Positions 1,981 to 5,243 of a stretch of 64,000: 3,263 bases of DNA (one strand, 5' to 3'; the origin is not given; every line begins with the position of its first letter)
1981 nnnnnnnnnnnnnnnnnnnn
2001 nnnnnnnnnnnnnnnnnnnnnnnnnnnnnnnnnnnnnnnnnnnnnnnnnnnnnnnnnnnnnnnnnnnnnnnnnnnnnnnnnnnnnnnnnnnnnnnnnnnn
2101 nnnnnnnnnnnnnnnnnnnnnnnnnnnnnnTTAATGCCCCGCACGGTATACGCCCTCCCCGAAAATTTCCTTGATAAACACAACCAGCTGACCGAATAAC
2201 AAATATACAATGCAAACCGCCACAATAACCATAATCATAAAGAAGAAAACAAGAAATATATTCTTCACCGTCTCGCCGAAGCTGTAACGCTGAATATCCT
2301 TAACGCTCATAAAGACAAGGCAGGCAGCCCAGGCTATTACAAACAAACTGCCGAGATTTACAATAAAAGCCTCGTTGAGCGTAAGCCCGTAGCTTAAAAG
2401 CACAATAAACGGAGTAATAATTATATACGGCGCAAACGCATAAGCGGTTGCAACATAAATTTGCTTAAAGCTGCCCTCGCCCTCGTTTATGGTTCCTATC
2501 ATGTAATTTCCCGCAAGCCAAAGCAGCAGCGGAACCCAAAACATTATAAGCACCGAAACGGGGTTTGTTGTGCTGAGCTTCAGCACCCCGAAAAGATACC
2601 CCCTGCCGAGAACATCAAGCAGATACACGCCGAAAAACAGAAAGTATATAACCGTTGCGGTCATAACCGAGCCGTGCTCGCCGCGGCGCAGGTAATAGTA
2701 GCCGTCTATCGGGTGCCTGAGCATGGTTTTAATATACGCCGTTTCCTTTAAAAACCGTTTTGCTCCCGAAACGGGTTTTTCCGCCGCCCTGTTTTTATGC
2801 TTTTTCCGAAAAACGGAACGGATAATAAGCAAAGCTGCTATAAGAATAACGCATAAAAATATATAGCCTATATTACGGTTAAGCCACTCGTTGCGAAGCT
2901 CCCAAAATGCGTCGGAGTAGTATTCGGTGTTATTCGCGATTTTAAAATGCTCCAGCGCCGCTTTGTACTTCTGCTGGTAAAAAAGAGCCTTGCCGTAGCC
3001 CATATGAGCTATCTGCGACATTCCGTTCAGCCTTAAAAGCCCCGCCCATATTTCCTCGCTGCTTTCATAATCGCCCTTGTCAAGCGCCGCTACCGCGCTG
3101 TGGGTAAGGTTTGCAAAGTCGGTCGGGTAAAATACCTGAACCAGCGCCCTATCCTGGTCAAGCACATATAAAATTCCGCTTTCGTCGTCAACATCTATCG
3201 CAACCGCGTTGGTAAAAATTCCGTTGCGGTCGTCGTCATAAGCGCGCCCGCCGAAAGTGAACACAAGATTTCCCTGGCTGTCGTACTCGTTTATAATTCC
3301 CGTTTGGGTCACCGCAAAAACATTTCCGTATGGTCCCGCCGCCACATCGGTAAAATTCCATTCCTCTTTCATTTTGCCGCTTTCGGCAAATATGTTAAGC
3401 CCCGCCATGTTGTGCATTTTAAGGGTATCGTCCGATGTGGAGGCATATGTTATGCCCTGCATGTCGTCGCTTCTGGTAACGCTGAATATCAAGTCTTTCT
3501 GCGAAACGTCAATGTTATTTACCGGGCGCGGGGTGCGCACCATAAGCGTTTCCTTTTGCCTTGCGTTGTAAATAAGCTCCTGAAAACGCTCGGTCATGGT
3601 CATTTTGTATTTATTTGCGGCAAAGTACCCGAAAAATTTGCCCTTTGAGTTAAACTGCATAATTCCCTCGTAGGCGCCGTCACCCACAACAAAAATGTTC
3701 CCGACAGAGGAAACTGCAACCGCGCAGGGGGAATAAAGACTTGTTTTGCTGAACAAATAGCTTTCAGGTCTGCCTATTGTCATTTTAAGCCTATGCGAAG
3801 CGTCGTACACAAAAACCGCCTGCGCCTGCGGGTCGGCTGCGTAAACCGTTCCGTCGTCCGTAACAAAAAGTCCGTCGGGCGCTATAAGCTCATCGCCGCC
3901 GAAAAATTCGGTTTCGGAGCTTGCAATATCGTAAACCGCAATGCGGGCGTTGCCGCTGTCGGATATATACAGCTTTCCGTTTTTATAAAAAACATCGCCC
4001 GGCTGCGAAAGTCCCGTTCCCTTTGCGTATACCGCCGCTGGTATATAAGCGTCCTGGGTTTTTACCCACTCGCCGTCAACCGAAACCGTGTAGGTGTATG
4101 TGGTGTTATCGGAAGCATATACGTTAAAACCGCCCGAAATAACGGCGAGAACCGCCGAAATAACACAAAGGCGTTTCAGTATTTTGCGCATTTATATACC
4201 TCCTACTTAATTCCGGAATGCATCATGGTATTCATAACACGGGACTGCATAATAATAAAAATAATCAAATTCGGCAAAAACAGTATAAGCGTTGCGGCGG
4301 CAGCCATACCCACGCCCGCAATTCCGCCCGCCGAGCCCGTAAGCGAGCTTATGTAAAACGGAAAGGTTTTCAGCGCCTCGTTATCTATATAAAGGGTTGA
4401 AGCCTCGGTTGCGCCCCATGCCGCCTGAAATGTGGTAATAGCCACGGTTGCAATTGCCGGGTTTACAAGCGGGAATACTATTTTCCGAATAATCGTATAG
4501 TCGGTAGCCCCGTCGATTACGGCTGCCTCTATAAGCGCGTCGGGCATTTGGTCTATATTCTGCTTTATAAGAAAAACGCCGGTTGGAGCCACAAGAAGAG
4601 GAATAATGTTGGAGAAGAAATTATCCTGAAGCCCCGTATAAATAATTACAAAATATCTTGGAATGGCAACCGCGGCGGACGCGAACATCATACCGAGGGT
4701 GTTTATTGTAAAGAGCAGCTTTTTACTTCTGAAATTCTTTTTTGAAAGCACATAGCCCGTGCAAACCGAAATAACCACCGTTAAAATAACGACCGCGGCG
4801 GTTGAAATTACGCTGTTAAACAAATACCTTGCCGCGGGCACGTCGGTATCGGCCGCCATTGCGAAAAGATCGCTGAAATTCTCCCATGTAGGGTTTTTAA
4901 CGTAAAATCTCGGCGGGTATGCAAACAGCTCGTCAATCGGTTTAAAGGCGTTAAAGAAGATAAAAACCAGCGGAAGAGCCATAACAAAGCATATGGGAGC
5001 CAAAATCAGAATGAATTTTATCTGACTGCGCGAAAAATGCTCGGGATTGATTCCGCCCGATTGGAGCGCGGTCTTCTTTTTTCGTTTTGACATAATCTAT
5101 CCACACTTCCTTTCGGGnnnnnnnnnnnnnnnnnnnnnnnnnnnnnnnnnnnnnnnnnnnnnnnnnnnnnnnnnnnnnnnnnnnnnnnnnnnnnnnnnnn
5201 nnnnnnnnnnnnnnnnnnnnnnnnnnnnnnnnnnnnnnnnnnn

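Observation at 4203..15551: Regulator-less glycan-utilisation locus combining GH125, a repeat-built anchored surface protein and an ABC transporter with two binding proteins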

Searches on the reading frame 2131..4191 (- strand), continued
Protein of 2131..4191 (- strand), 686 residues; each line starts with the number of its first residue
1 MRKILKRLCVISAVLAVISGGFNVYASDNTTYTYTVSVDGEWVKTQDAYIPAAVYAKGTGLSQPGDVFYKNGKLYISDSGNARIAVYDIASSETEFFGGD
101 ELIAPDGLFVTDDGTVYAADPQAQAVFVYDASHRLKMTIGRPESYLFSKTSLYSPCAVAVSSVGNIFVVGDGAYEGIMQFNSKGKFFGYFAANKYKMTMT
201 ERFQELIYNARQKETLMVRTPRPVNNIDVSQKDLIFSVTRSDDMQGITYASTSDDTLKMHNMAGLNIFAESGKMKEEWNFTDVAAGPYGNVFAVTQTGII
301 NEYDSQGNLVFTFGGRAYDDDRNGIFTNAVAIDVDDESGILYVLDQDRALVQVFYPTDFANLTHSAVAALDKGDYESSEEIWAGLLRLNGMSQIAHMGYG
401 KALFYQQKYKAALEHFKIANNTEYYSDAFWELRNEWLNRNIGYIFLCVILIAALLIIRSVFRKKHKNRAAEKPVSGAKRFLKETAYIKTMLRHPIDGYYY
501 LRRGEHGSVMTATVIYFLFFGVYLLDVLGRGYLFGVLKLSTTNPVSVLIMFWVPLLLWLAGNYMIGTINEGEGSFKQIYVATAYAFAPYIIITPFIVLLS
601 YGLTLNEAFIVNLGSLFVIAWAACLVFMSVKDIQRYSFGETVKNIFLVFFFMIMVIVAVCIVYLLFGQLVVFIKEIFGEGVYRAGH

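Call 50: search_solved_structures(query=A1, max_evalue=10, show_alignments=3)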
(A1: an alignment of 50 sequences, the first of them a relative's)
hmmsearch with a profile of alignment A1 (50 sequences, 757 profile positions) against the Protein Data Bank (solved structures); distinct sequences matched with E-value up to 10: 11.
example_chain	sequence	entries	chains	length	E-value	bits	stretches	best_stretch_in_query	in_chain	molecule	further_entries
8rzk_A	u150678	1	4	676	0.00012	23.5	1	72-111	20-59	Conserved hypothetical periplasmic protein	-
8rzg_A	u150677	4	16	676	0.00012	23.5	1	72-111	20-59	Conserved hypothetical periplasmic protein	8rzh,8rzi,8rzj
5opq_A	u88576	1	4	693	0.00013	23.4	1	72-111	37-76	3,6-anhydro-D-galactosidase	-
6llq_A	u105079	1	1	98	0.051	14.8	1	398-469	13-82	VAL88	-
2n3z_A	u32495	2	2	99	0.052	14.8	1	399-475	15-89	OR446 | De novo designed protein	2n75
5wzq_A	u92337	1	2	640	0.099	13.8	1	360-480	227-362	Alpha-N-acetylgalactosaminidase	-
5wzn_A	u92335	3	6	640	0.11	13.6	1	360-480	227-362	Alpha-N-acetylgalactosaminidase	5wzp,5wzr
8ee2_C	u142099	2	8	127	0.19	12.9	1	535-607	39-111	Nanobody VHH219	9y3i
6tyl_C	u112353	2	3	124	0.53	11.4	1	533-599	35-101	Nanobody A | NB8109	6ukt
4eo1_A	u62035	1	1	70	0.6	11.3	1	708-755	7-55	Attachment protein G3P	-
6i9q_A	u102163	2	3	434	2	9.5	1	441-579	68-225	4F2 cell-surface antigen heavy chain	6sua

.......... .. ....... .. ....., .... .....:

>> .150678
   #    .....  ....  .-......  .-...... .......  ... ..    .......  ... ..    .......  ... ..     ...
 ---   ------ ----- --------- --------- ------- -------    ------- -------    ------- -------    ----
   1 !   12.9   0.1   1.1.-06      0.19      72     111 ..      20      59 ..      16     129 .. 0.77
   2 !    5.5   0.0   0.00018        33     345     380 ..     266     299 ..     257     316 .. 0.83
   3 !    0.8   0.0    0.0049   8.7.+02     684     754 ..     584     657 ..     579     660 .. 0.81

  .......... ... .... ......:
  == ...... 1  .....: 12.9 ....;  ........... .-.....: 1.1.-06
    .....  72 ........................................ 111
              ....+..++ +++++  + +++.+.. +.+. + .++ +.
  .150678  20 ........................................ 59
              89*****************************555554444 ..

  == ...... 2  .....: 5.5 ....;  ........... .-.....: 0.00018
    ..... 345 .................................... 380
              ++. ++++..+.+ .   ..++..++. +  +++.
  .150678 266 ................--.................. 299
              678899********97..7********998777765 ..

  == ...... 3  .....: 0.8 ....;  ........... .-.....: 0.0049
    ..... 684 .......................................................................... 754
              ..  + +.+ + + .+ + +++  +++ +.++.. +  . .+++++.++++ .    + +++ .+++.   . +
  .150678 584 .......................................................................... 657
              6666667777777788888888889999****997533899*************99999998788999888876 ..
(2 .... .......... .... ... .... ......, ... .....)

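Call 63: find_encoding_contigs(protein=P0073, flank=10000, max_places=1)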
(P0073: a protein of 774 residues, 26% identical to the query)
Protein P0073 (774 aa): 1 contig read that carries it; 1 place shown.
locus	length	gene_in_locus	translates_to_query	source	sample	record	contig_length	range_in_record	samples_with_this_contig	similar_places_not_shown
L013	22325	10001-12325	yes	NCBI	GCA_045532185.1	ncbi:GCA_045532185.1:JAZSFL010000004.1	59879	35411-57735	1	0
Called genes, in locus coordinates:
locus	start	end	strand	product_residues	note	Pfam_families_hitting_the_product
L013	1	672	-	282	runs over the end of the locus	PF01734:Patatin, PF19890:DUF6363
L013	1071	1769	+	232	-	PF00005:ABC_tran, PF02463:SMC_N (faint), PF13304:AAA_21 (faint)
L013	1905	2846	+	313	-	PF00005:ABC_tran, PF02463:SMC_N (weak), PF13304:AAA_21 (faint), PF04014:MazE_antitoxin (faint)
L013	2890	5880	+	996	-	PF01547:SBP_bac_1, PF13416:SBP_bac_8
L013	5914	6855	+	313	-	PF00528:BPD_transp_1 (weak)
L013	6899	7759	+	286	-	PF00528:BPD_transp_1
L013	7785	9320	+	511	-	PF01436:NHL (faint), PF13432:TPR_16 (weak), PF00515:TPR_1 (weak)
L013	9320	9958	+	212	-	PF04893:Yip1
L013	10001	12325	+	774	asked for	PF18952:DUF5696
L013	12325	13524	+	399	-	PF00528:BPD_transp_1 (weak)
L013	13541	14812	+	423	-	-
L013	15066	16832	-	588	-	PF00664:ABC_membrane, PF00005:ABC_tran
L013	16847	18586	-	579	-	PF00664:ABC_membrane, PF02463:SMC_N (faint), PF00005:ABC_tran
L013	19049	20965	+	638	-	PF00005:ABC_tran, PF02463:SMC_N (faint), PF20720:nSTAND3 (faint), PF13304:AAA_21 (faint), PF13401:AAA_22 (faint), PF12848:ABC_tran_Xtn, PF00005:ABC_tran, PF16326:ABC_tran_CTD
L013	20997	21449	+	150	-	-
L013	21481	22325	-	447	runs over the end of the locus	PF12671:Amidase_6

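Call 64: find_encoding_contigs(protein=P0075, flank=10000, max_places=1)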
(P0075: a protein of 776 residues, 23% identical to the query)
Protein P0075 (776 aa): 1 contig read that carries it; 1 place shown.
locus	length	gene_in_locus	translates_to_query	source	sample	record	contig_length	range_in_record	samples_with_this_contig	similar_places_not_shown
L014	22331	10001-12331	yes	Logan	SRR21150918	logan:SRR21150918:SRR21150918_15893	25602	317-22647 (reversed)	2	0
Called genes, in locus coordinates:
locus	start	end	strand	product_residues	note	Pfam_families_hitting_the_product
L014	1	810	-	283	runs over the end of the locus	PF01734:Patatin, PF19890:DUF6363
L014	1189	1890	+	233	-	PF00005:ABC_tran, PF13304:AAA_21 (faint)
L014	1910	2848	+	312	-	PF00005:ABC_tran, PF02463:SMC_N (weak), PF13304:AAA_21 (faint)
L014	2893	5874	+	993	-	PF13416:SBP_bac_8, PF01547:SBP_bac_1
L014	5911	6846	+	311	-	PF00528:BPD_transp_1 (weak)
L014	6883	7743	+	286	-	PF00528:BPD_transp_1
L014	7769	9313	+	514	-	PF01436:NHL (faint), PF00515:TPR_1 (faint), PF13432:TPR_16 (weak)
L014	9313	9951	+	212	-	PF04893:Yip1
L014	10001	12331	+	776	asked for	PF18952:DUF5696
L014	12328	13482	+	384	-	PF00528:BPD_transp_1 (weak)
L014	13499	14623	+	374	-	PF00528:BPD_transp_1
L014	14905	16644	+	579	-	PF00664:ABC_membrane, PF00005:ABC_tran, PF02463:SMC_N (faint)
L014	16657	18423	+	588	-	PF00664:ABC_membrane, PF00005:ABC_tran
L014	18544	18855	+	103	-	PF27768:UCP033725 (weak)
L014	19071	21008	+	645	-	PF00005:ABC_tran, PF02463:SMC_N (faint), PF13555:AAA_29 (faint), PF13304:AAA_21 (faint), PF20720:nSTAND3 (faint), PF12848:ABC_tran_Xtn, PF00005:ABC_tran, PF16326:ABC_tran_CTD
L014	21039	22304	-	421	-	PF12671:Amidase_6 (faint)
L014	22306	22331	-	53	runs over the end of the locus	-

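Call 65: find_encoding_contigs(protein=P0025, flank=10000, max_places=1)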
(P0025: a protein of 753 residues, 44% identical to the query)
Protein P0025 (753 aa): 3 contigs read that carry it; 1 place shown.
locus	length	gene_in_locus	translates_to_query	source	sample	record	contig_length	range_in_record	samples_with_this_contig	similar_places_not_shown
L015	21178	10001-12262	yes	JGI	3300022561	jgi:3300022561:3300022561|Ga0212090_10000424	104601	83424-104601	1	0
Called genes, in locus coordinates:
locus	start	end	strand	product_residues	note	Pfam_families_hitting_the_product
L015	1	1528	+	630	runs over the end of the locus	PF01835:MG2 (faint), PF13199:Glyco_hydro_66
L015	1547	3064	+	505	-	PF01547:SBP_bac_1, PF13416:SBP_bac_8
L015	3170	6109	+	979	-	PF01547:SBP_bac_1, PF13416:SBP_bac_8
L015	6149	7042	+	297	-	PF00528:BPD_transp_1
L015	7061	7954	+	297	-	PF00528:BPD_transp_1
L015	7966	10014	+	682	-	PF01436:NHL (faint), PF04893:Yip1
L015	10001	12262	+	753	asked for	PF18952:DUF5696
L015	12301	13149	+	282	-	-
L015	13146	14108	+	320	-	PF00528:BPD_transp_1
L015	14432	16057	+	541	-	PF00128:Alpha-amylase, PF16657:Malt_amylase_C (faint)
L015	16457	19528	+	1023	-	PF07695:7TMR-DISM_7TM, PF00512:HisKA, PF02518:HATPase_c, PF13589:HATPase_c_3 (faint), PF00072:Response_reg, PF06580:His_kinase, PF02518:HATPase_c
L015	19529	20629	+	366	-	PF00072:Response_reg, PF00486:Trans_reg_C (faint), PF03704:BTAD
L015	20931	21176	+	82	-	?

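Call 86: search_protein_representatives(alignment_id=A1)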
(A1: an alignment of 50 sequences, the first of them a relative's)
Query: 50 sequences, 757 profile positions. Proteins with E-value up to 0.001 (for the whole library): 6258; up to 1e-10: 5073; up to 1e-30: 3904. The best 150 are listed.
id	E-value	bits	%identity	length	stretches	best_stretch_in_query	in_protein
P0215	2.6e-298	1007.8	-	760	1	4-756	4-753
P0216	6.7e-293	989.9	-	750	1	3-755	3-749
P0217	2.5e-281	951.6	-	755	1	1-755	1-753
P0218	4.5e-281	950.8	-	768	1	4-756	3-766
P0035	4.6e-281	950.7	-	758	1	8-756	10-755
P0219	7.1e-277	936.9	-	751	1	6-755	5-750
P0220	8.1e-277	936.7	-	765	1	1-756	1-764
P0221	1.2e-274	929.5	-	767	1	5-756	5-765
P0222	3.5e-274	928.0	-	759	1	1-755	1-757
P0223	7.2e-270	913.7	-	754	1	1-755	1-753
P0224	9.2e-268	906.7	-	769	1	7-756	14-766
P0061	2.3e-266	902.1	-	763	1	1-755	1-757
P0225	1.1e-262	889.9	-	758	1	4-754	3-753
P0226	8.6e-262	887.0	-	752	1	1-756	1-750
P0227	2.4e-260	882.2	-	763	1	1-756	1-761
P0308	3.0e-178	610.8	-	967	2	107-756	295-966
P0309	3.0e-178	610.8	-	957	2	109-754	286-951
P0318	2.4e-175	601.2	-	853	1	42-756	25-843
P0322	2.2e-173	594.7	-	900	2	105-754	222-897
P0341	1.3e-166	572.3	-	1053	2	107-755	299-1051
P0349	3.1e-165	567.7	-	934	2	191-755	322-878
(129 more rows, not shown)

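Call 94: search_solved_structures(query=window:2131-4191:-, max_evalue=0.01)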
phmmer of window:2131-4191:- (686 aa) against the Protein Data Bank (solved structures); distinct sequences matched with E-value up to 0.01: 28.
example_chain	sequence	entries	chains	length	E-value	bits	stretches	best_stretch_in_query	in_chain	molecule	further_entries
3wwa_A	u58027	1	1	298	3.7e-11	45.5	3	58-172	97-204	Pizza7H protein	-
6f0t_A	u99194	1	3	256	2e-10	43.1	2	58-172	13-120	Pizza6-SFW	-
3ww9_A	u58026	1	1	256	7.3e-10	41.2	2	59-172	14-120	pizza6 protein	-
7b96_A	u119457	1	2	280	1e-09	40.7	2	65-126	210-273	Isoform 2 of Tripartite motif-containing protein 2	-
7qrv_A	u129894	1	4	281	1.1e-09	40.7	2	65-126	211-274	Tripartite motif-containing protein 2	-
6qsd_A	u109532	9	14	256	1.2e-09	40.5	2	59-172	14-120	Pizza6S | Pizza6-S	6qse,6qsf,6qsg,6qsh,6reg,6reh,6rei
7b2r_A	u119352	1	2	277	1.3e-09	40.4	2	65-123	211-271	Tripartite motif-containing protein 2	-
6rej_A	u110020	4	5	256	1.4e-09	40.3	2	59-172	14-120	Pizza6-SH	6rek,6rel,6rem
6ren_A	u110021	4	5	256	1.7e-09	40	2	58-172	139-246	3fPizza6-SH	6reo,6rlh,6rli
7zph_A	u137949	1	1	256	3.1e-09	39.1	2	58-172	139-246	Pizza6-TNK-RSH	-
7zq2_A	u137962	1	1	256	3.3e-09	39.1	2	58-172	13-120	Pizza6-RSH-TSH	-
7zqg_A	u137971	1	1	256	3.7e-09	38.9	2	58-172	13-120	Pizza6-KSH-TSH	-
7zpw_A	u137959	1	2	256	4.6e-09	38.6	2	59-172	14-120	Pizza6-TSK-TSH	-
7zcj_A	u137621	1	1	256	5.3e-09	38.4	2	58-172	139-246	Pizza6-TNH-TSH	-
1rwi_B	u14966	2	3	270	5.4e-09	38.3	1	58-172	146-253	Serine/threonine-protein kinase pknD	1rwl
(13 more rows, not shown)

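Call 98: search_protein_families(library=pfam, proteins=[P0308, P0309, P0341, P0322, P0349, P0318], max_evalue=0.001)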
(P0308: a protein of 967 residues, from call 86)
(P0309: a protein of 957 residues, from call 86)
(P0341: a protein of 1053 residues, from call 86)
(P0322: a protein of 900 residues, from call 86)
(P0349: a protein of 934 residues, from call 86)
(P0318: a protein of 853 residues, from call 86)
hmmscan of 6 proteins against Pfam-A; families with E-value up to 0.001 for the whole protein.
P0308 (967 aa): 1 family
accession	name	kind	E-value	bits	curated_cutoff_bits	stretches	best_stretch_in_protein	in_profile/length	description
PF18952.6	DUF5696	-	7.8e-142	474.3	25.6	1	342-962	6-612/612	Family of unknown function (DUF5696)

P0309 (957 aa): 1 family
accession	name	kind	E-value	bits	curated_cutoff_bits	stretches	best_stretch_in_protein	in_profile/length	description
PF18952.6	DUF5696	-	3.8e-148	495.1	25.6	1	337-946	5-609/612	Family of unknown function (DUF5696)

P0341 (1053 aa): 2 families
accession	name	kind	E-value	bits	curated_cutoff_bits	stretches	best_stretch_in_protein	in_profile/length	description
PF18952.6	DUF5696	-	1e-136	457.4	25.6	1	440-1048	21-612/612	Family of unknown function (DUF5696)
PF02018.23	CBM_4_9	-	0.00054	20.8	25.9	0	117-239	14-132/136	Carbohydrate binding domain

P0322 (900 aa): 1 family
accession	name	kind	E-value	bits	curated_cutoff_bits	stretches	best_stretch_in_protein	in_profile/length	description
PF18952.6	DUF5696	-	4.2e-137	458.7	25.6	1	280-888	10-601/612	Family of unknown function (DUF5696)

P0349 (934 aa): 1 family
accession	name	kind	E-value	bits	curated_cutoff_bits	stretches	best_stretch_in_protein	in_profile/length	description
PF18952.6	DUF5696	-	7.2e-131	438.1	25.6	1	323-874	48-611/612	Family of unknown function (DUF5696)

P0318 (853 aa): 1 family
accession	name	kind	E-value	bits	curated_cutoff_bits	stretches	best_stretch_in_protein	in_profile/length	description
PF18952.6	DUF5696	-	3e-132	442.7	25.6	1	206-838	10-611/612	Family of unknown function (DUF5696)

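Call 107: fold_search(model_id=the predicted structure, library=pdb)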
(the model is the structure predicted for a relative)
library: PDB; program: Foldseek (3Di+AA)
matches with E <= 10: 1328; with E <= 0.001: 348
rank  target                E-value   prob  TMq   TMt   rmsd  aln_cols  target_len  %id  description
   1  5opq_D                2.3e-34  1.00  0.65  0.73   5.5       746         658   12  A 3,6-anhydro-D-galactosidase produced by Zobellia galactanivorans. This is an exo-lytic enzyme that hydrolyzes termin (released 2017-11-29)
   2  5opq_A                2.4e-34  1.00  0.64  0.72   5.6       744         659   12  A 3,6-anhydro-D-galactosidase produced by Zobellia galactanivorans. This is an exo-lytic enzyme that hydrolyzes termin (released 2017-11-29)
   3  8rzk_A                8.2e-34  1.00  0.64  0.71   5.4       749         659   12  The Michaelis complex of ZgGH129 D486N from Zobellia galactanivorans with neo-b/k-oligo-carrageenan tetrasaccharide (b (released 2024-07-31)
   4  5wzn_A                1.6e-26  1.00  0.62  0.73   6.5       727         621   12  Alpha-N-acetylgalactosaminidase NagBb from Bifidobacterium bifidum - GalNAc complex (released 2017-06-07)
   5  5wzp_B                2.7e-26  1.00  0.61  0.73   6.6       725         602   12  Alpha-N-acetylgalactosaminidase NagBb from Bifidobacterium bifidum - ligand free (released 2017-06-07)
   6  5wzr_B                3.3e-26  1.00  0.62  0.72   6.4       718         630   13  Alpha-N-acetylgalactosaminidase NagBb from Bifidobacterium bifidum - Gal-NHAc-DNJ complex (released 2017-06-07)
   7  5wzr_A                3.7e-26  1.00  0.61  0.71   6.9       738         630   12  Alpha-N-acetylgalactosaminidase NagBb from Bifidobacterium bifidum - Gal-NHAc-DNJ complex (released 2017-06-07)
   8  5wzq_A                2.0e-25  1.00  0.62  0.74   6.2       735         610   12  Alpha-N-acetylgalactosaminidase NagBb from Bifidobacterium bifidum - quadruple mutant (released 2017-06-07)
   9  5wzn_B                2.8e-25  1.00  0.63  0.75   6.3       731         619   12  Alpha-N-acetylgalactosaminidase NagBb from Bifidobacterium bifidum - GalNAc complex (released 2017-06-07)
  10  5wzp_A                2.8e-25  1.00  0.59  0.72   6.7       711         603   12  Alpha-N-acetylgalactosaminidase NagBb from Bifidobacterium bifidum - ligand free (released 2017-06-07)
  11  5wzq_B                3.8e-25  1.00  0.62  0.75   6.3       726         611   12  Alpha-N-acetylgalactosaminidase NagBb from Bifidobacterium bifidum - quadruple mutant (released 2017-06-07)
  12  5a55                  1.1e-21  1.00  0.47  0.34   9.7       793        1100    9  The native structure of GH101 from Streptococcus pneumoniae TIGR4 (released 2015-09-02)
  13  5a59_A                1.7e-21  1.00  0.47  0.34   8.9       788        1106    9  The structure of GH101 E796Q mutant from Streptococcus pneumoniae TIGR4 in complex with T-antigen (released 2015-09-02)
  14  5a56_A                3.9e-21  1.00  0.48  0.35   8.7       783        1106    9  The structure of GH101 from Streptococcus pneumoniae TIGR4 in complex with 1-O-methyl-T-antigen (released 2015-09-02)
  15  6qev_B                4.6e-21  1.00  0.45  0.28   9.5       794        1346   11  EngBF DARPin Fusion 4b B6 (released 2019-11-06)
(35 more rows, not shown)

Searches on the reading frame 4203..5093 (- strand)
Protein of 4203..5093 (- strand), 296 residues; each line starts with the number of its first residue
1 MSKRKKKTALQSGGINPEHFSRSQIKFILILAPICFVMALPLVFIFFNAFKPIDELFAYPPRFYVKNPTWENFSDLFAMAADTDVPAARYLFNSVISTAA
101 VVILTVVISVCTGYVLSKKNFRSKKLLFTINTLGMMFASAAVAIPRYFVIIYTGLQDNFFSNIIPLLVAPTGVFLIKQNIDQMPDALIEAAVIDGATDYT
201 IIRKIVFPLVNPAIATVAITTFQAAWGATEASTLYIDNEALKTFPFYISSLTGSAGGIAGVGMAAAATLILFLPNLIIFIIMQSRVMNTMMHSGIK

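Call 4: search_protein_families(library=pfam, proteins=[window:4203-5093:-], max_evalue=0.01)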
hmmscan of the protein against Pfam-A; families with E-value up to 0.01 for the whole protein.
window:4203-5093:- (296 aa): 1 family
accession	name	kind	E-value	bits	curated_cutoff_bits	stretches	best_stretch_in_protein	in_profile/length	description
PF00528.27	BPD_transp_1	-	2.5e-12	47.3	26.4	1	110-283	2-176/184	Binding-protein-dependent transport system inner membrane component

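Call 5: search_protein_families(library=ncbifam, proteins=[window:4203-5093:-], max_evalue=0.01)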
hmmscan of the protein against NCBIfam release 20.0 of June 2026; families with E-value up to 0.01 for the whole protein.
window:4203-5093:- (296 aa): 14 families
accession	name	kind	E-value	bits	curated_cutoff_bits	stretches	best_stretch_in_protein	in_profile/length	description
NF008210.0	PRK10973.1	equivalog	1.9e-21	77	297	1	29-291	16-277/281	sn-glycerol-3-phosphate ABC transporter permease UgpE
NF040932.1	ABC_arch_GlcU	equivalog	5.6e-17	62.3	340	1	29-286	7-260/272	glucose ABC transporter permease GlcU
NF008231.0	PRK10998.1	equivalog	7.9e-10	38.8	261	1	81-296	75-295/296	maltose ABC transporter permease MalG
TIGR01581.1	Mo_ABC_porter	hypoth_equivalog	2.3e-08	33.8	210.3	1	73-245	7-193/225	ABC transporter permease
NF007047.0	PRK09500.1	equivalog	1.5e-07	31.3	326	1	92-280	61-246/257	spermidine/putrescine ABC transporter permease PotC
TIGR02138.1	phosphate_pstC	equivalog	1.3e-05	24.4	196.45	1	164-284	159-290/296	phosphate ABC transporter permease subunit PstC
TIGR02141.1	modB_ABC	equivalog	6.1e-05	22.7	182.6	1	98-253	7-178/208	molybdate ABC transporter permease subunit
TIGR03226.1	PhnU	equivalog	6.1e-05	22.6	283.45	1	179-284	201-305/311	2-aminoethylphosphonate ABC transporter permease subunit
TIGR02139.1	permease_CysT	equivalog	0.00015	21.5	246.1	0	71-230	34-205/265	sulfate ABC transporter permease subunit CysT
NF011624.0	PRK15050.1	equivalog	0.00017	20.8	247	1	180-287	184-290/297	2-aminoethylphosphonate ABC transporter permease subunit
NF006939.0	PRK09421.1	equivalog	0.00055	19.4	262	0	170-283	106-221/230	molybdate ABC transporter permease subunit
TIGR00969.1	3a0106s02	subfamily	0.0008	19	240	0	181-231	167-217/272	sulfate ABC transporter permease subunit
NF008049.0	PRK10782.1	subfamily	0.0009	19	212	1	126-221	52-153/217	methionine ABC transporter permease MetI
NF040839.1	tungstate_WtpB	equivalog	0.0029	17.3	340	0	71-167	28-133/251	tungstate ABC transporter permease WtpB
